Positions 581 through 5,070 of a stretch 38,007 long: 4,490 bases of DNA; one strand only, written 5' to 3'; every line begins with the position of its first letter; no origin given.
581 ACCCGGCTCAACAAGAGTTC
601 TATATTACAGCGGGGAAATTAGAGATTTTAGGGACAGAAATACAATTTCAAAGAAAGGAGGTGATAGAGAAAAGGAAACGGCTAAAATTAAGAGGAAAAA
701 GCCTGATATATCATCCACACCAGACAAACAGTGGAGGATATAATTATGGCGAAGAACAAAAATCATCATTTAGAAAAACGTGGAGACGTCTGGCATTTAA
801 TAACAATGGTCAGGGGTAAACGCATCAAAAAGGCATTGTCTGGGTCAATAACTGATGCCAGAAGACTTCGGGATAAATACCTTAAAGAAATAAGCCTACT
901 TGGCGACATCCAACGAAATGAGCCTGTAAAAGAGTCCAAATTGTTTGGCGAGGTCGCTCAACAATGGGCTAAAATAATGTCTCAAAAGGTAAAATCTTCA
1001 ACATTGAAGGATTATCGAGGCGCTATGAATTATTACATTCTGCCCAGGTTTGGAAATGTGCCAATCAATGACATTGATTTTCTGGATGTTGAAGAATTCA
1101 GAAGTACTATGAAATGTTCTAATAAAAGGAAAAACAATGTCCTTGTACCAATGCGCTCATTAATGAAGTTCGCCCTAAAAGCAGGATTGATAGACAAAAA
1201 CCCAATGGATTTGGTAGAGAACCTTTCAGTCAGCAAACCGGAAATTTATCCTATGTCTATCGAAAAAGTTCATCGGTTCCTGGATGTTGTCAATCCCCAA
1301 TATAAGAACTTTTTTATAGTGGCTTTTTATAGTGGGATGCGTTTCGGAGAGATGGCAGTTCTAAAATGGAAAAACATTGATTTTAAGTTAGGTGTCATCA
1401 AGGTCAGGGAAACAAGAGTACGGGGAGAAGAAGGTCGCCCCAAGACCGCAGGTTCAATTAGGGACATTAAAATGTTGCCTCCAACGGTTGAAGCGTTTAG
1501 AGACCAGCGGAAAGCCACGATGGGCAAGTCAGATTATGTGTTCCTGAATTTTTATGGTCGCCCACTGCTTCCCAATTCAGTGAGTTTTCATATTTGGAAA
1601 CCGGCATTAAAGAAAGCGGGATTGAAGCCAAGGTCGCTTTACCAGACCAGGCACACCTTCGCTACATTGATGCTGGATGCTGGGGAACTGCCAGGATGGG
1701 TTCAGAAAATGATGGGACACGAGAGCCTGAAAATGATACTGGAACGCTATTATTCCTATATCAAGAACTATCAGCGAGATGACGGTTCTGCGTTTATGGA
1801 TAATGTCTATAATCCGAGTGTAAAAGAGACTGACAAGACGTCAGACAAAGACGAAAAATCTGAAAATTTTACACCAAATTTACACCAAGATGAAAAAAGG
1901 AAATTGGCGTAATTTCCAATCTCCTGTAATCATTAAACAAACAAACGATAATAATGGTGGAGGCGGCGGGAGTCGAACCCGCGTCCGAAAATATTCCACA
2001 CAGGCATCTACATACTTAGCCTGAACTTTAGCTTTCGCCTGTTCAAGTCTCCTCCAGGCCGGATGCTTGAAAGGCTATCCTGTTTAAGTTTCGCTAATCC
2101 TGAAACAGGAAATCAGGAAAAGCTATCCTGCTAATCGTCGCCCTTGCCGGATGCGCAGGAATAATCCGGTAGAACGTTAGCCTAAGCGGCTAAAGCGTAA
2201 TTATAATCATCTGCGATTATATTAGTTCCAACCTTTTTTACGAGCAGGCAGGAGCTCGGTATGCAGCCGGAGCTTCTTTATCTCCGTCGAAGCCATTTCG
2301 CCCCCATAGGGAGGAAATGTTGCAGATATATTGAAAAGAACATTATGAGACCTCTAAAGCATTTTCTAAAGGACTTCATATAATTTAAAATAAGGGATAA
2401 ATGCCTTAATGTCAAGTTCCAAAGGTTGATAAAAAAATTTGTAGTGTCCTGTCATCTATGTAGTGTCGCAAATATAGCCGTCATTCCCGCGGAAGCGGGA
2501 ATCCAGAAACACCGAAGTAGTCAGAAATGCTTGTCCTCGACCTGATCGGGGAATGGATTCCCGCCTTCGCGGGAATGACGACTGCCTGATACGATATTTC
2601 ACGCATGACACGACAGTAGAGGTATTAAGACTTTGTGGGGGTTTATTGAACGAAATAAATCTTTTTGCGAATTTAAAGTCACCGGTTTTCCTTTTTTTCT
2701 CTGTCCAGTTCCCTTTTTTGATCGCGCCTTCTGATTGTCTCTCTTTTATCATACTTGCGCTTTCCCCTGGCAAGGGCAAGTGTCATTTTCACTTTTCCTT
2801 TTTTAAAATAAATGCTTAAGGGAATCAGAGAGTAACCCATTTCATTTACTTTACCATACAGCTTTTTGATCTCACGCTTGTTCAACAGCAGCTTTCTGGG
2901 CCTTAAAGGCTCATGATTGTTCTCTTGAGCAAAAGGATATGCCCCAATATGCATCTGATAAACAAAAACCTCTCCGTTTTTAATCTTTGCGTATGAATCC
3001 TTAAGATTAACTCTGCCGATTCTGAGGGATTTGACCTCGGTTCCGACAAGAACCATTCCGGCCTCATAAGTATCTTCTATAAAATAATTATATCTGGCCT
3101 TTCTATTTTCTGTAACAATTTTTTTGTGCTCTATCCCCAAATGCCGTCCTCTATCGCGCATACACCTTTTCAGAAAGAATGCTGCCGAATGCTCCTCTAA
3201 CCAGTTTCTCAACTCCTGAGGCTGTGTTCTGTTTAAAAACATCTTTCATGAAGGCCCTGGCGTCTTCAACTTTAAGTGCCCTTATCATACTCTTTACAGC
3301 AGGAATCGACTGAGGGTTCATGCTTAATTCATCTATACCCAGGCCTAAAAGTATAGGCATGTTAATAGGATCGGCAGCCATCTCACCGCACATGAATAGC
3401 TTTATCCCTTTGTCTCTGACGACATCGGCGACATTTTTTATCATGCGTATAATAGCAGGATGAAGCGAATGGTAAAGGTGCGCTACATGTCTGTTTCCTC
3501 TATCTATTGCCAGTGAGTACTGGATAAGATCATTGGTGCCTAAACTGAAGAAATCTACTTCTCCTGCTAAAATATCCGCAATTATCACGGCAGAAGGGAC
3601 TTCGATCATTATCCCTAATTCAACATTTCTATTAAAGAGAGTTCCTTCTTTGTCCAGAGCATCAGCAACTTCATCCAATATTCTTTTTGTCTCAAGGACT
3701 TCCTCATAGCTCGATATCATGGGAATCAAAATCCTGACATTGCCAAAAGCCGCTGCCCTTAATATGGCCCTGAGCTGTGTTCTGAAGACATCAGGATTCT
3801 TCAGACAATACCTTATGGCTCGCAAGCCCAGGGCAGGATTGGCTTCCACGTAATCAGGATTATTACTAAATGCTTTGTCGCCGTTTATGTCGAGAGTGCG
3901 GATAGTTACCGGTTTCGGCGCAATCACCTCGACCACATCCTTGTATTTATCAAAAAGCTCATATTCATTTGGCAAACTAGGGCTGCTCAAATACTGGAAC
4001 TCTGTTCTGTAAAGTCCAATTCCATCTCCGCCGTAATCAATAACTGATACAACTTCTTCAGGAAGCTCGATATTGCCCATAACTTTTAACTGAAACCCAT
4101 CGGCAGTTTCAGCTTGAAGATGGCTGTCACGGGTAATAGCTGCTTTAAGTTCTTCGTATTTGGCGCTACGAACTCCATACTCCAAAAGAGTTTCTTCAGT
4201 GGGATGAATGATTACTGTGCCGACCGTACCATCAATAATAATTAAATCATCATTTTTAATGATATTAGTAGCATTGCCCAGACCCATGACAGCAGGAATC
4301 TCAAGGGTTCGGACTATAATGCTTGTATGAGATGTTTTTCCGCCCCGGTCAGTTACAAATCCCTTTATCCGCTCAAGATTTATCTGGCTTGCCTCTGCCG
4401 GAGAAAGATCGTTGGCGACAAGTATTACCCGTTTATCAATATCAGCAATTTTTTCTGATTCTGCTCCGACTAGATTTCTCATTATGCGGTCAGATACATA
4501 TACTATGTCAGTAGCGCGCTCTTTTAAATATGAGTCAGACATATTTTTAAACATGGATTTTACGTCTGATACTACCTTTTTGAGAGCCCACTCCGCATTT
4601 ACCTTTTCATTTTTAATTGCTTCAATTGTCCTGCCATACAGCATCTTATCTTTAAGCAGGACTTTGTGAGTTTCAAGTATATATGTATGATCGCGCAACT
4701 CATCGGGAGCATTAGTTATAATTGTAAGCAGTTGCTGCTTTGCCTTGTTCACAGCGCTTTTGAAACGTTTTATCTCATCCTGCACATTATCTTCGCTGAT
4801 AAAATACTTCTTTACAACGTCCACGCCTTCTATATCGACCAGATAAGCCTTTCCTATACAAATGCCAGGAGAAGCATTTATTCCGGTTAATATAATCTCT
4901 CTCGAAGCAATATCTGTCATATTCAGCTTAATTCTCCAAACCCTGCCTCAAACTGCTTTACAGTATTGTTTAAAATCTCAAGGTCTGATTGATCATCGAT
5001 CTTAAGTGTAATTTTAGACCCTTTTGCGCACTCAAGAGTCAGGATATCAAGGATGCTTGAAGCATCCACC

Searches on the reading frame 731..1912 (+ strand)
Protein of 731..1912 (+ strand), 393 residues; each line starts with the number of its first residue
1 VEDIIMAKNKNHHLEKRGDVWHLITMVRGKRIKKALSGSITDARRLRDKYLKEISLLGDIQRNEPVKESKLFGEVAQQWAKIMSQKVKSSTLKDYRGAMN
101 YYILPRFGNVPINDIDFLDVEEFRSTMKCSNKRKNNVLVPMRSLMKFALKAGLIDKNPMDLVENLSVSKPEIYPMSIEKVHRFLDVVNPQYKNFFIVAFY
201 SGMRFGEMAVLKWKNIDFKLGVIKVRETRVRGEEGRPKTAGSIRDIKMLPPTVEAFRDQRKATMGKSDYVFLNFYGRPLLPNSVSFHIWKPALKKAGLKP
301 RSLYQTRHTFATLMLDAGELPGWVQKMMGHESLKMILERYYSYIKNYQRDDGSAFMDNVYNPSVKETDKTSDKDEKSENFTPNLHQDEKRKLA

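Call 37: search_protein_families(library=pfam, proteins=[window:731-1912:+], max_evalue=0.001)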
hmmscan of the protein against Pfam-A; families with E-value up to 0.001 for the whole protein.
window:731-1912:+ (393 aa): 3 families
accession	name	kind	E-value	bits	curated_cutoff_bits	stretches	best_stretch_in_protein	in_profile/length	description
PF00589.27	Phage_integrase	-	1.1e-21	77.8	27.1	1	179-341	7-166/172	Phage integrase family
PF14659.12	Phage_int_SAM_3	-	1.2e-10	41.9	22.6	1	72-126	2-56/58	Phage integrase, N-terminal SAM-like domain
PF22022.2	Phage_int_M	-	6.4e-06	26.8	27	1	72-160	1-91/96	Phage integrase central domain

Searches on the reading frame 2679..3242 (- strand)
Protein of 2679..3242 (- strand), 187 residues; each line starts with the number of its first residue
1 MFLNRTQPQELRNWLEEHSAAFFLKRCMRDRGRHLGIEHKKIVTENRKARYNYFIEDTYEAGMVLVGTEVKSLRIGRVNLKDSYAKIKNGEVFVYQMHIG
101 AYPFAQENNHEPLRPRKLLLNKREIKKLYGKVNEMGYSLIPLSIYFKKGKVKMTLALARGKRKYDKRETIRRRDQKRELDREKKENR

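Call 37: search_protein_families(library=pfam, proteins=[window:2679-3242:-], max_evalue=0.001)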
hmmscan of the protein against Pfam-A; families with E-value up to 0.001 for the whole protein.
window:2679-3242:- (187 aa): 1 family
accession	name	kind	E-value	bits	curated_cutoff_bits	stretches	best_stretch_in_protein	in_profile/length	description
PF01668.23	SmpB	-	6.8e-60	201.6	27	1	44-184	2-142/143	SmpB protein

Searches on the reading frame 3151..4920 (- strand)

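Call 37: search_protein_families(library=pfam, proteins=[window:3151-4920:-], max_evalue=0.001)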
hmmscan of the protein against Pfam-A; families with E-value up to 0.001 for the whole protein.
window:3151-4920:- (589 aa): 3 families
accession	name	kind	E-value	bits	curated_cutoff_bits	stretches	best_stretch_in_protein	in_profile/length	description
PF02896.24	PEP-utilizers_C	-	1.6e-105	352.9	22.8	1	263-549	5-291/293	PEP-utilising enzyme, PEP-binding domain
PF05524.18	PEP-utilisers_N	-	6.4e-32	110.7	24.4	1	12-135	1-121/121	PEP-utilising enzyme, N-terminal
PF00391.29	PEP-utilizers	-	1.5e-24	85.8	23.1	1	162-234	2-72/72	PEP-utilising enzyme, mobile domain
